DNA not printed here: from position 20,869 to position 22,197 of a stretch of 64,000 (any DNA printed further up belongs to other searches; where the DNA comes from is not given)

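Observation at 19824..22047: MamK-family actin homolog paired with a coiled-coil partner in a genome with no other magnetosome genes in view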

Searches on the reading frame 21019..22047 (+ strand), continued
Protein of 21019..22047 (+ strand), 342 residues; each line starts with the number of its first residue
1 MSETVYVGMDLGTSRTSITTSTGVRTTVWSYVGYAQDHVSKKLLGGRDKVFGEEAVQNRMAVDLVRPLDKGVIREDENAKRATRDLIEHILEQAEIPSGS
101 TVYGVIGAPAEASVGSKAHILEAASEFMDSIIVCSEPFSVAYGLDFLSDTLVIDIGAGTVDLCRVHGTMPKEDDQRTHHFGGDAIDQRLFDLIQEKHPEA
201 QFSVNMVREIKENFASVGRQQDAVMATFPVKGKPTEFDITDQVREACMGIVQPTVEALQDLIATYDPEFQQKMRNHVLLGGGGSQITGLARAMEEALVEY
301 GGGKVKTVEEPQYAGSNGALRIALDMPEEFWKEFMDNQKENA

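Call 75: fold_search(model_id=the predicted structure, library=pdb)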
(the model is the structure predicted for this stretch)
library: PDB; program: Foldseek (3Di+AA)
matches with E <= 10: 1253; with E <= 0.001: 471
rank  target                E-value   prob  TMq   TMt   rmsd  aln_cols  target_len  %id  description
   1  5ljw_B                2.3e-25  1.00  0.46  0.48   8.3       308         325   37  MamK non-polymerising A278D mutant bound to AMPPNP (released 2016-11-16)
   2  5ljv_A                1.0e-24  1.00  0.42  0.44  10.9       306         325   37  MamK double helical filament (released 2016-11-16)
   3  5ljw_A                1.3e-24  1.00  0.43  0.45   9.6       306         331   37  MamK non-polymerising A278D mutant bound to AMPPNP (released 2016-11-16)
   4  8r2n_A                2.5e-18  1.00  0.38  0.37  12.0       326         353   29  Structure of the BeeR filament (released 2025-03-05)
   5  5jyg_A                3.6e-15  1.00  0.41  0.43  10.6       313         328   36  Cryo-EM structure of the MamK filament at 6.5 A (released 2016-07-27)
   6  4czg                  5.4e-13  1.00  0.38  0.40  11.4       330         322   20  C. crescentus MreB, single filament, ADP, A22 inhibitor (released 2014-06-11)
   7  9a51_A                1.5e-12  1.00  0.36  0.37  11.2       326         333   20  Integrative model of MBL-YTXH by crosslinking MS and deep learning (released 2024-09-18)
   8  9a5t_B                1.5e-12  1.00  0.37  0.37  11.0       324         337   19  Integrative model of MBL-MREB by crosslinking MS and deep learning (released 2024-09-18)
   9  7zpt                  3.7e-12  1.00  0.37  0.38   9.8       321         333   19  Crystal structure of MreB from Geobacillus stearothermophilus ATCC7953 (released 2023-05-10)
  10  4czl                  3.7e-12  1.00  0.36  0.37  11.4       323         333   22  C. crescentus MreB, monomeric, ADP (released 2014-06-25)
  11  8azg                  5.3e-12  1.00  0.38  0.39  10.6       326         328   20  Crystal structure of MreB from Geobacillus stearothermophilus ATCC7953 in complex with ATP (released 2023-09-13)
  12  7e1g_A                5.6e-12  1.00  0.38  0.39  11.7       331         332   20  Structure of MreB3 from Spiroplasma eriocheiris (released 2022-02-16)
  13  4czk                  6.3e-12  1.00  0.38  0.40  10.9       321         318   19  C. crescentus MreB, single filament, AMPPNP, MP265 inhibitor (released 2014-06-11)
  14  4czm_A                8.4e-12  1.00  0.36  0.37  11.1       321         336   21  C. crescentus MreB, monomeric, AMPPNP (released 2014-08-13)
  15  7e1g_B                8.9e-12  1.00  0.36  0.37  11.6       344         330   17  Structure of MreB3 from Spiroplasma eriocheiris (released 2022-02-16)
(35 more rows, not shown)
